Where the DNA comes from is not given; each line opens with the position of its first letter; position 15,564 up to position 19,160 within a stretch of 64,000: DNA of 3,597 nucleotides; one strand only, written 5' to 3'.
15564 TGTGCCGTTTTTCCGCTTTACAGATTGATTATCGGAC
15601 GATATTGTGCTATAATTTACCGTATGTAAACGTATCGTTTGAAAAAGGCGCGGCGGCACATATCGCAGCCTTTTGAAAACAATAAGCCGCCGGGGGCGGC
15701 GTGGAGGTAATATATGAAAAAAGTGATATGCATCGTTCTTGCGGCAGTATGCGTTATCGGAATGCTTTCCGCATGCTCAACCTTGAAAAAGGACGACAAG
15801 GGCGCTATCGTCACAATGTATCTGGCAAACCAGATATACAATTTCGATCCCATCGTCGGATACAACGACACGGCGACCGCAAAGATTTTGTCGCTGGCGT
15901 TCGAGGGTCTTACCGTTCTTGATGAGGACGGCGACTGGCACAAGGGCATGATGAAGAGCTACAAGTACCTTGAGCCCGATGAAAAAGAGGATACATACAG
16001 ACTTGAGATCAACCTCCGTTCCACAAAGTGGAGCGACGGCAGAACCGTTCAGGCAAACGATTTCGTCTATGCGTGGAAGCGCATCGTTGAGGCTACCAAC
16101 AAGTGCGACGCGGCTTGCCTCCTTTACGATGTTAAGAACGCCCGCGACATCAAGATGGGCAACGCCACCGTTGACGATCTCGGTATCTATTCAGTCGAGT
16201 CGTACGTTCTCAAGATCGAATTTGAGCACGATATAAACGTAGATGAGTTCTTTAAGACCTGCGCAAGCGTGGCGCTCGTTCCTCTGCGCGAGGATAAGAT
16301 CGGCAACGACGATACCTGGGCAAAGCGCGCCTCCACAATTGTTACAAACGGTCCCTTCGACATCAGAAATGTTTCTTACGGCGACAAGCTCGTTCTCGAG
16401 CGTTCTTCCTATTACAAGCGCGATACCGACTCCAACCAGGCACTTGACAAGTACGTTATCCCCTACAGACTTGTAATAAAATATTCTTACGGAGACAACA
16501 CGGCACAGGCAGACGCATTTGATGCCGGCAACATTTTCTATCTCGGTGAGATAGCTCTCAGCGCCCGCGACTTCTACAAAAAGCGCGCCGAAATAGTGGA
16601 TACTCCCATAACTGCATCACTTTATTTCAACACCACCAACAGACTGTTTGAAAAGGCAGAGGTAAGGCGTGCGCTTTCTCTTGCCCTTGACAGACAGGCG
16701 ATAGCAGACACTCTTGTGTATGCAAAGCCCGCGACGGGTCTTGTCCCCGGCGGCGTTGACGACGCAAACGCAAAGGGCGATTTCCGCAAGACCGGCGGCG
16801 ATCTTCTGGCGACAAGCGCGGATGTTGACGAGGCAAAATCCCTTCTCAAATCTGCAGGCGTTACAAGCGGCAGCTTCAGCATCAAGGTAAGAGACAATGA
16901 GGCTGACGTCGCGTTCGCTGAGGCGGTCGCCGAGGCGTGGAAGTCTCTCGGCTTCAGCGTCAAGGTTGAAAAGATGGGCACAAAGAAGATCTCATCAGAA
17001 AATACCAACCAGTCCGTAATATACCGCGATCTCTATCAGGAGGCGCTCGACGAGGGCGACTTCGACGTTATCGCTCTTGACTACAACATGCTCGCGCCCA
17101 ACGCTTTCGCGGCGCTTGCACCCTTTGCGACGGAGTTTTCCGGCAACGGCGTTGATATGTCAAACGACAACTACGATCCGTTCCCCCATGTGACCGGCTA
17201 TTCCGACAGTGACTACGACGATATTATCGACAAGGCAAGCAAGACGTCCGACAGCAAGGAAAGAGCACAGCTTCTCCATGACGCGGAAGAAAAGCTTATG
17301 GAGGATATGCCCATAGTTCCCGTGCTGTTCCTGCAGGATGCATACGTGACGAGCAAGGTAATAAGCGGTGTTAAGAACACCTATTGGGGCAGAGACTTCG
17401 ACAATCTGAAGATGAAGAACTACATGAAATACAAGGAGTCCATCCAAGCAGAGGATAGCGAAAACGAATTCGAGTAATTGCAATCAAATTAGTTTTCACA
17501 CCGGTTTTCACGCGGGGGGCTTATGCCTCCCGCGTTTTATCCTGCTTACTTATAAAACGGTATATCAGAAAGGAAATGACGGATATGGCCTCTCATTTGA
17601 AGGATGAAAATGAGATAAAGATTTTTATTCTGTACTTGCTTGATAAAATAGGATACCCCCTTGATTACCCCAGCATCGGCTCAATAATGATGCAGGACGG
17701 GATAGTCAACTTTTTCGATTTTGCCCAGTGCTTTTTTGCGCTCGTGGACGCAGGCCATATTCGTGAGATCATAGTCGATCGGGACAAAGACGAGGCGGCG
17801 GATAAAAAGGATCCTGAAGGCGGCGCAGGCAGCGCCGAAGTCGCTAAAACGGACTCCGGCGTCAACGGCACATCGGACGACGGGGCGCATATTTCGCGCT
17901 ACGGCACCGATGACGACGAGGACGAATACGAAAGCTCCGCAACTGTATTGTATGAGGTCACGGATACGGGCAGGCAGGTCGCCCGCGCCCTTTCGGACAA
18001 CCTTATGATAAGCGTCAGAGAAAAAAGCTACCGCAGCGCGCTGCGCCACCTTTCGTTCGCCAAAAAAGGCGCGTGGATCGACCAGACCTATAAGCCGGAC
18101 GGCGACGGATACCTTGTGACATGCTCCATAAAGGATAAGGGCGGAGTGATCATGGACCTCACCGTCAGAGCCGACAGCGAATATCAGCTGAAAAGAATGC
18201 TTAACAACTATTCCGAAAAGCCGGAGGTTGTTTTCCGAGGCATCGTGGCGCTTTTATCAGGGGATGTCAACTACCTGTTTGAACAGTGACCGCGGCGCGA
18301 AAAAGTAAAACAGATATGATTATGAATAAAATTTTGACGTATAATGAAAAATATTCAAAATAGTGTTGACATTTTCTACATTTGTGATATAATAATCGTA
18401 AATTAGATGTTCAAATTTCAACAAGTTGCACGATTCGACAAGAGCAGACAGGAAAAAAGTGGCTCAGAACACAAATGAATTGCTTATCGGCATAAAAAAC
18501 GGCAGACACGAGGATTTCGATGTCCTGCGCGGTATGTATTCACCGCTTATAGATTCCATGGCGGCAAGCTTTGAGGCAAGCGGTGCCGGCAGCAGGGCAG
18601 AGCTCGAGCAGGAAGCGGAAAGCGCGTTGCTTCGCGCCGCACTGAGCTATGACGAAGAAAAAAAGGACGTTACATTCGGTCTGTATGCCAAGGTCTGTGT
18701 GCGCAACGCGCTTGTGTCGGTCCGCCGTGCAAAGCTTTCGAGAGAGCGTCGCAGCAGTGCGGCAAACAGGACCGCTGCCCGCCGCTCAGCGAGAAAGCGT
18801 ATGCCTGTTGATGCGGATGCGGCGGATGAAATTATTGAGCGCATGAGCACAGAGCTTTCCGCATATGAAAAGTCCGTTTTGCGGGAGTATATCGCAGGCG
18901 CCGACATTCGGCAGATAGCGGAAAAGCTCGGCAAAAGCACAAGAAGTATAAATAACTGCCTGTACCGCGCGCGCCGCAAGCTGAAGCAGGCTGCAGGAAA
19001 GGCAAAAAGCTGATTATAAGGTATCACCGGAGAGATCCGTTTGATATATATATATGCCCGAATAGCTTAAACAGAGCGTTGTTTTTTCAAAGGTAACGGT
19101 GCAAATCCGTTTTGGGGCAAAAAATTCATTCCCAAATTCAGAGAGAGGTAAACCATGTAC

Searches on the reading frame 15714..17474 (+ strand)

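Call 60: search_protein_families(library=pfam, proteins=[window:15714-17474:+], max_evalue=0.001)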
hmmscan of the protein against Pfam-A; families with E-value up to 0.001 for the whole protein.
window:15714-17474:+ (587 aa): 1 family
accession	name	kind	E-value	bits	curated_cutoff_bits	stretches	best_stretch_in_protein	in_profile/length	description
PF00496.27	SBP_bac_5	-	3e-49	168.5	32.4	1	89-475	11-364/368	Bacterial extracellular solute-binding proteins, family 5 Middle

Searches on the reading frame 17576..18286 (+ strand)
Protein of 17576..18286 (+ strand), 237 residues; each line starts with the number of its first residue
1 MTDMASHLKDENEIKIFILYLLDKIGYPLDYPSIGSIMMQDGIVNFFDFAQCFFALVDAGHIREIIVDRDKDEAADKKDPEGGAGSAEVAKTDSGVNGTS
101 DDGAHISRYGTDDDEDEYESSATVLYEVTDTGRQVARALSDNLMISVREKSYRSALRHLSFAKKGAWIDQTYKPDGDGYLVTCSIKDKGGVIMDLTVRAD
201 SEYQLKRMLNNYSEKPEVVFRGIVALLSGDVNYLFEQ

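Call 86: search_protein_families(library=pfam, proteins=[window:17576-18286:+], max_evalue=0.001)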
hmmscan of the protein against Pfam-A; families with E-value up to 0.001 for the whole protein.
window:17576-18286:+ (237 aa): 1 family
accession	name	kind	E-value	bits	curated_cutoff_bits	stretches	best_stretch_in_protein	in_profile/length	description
PF14277.12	DUF4364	-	6.3e-33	114.3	26.9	2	120-227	54-162/162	Domain of unknown function (DUF4364)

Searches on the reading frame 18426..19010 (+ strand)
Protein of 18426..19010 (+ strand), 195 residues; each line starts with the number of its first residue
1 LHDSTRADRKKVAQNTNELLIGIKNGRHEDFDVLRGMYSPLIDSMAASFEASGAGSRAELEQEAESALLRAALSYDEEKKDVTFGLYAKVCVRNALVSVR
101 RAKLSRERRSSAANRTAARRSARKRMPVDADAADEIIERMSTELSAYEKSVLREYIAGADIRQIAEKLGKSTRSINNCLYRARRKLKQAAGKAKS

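Call 86: search_protein_families(library=pfam, proteins=[window:18426-19010:+], max_evalue=0.001)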
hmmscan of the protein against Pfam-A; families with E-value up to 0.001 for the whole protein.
window:18426-19010:+ (195 aa): 3 families
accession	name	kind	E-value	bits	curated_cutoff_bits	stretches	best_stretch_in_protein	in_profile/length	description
PF08281.18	Sigma70_r4_2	-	1e-06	28.7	25.7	1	135-186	2-54/54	Sigma-70, region 4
PF00196.25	GerE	-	8.3e-06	25.8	23.5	1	144-187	3-46/57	Bacterial regulatory proteins, luxR family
PF07638.17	Sigma70_ECF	-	4.1e-05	24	21.1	1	15-189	3-182/185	ECF sigma factor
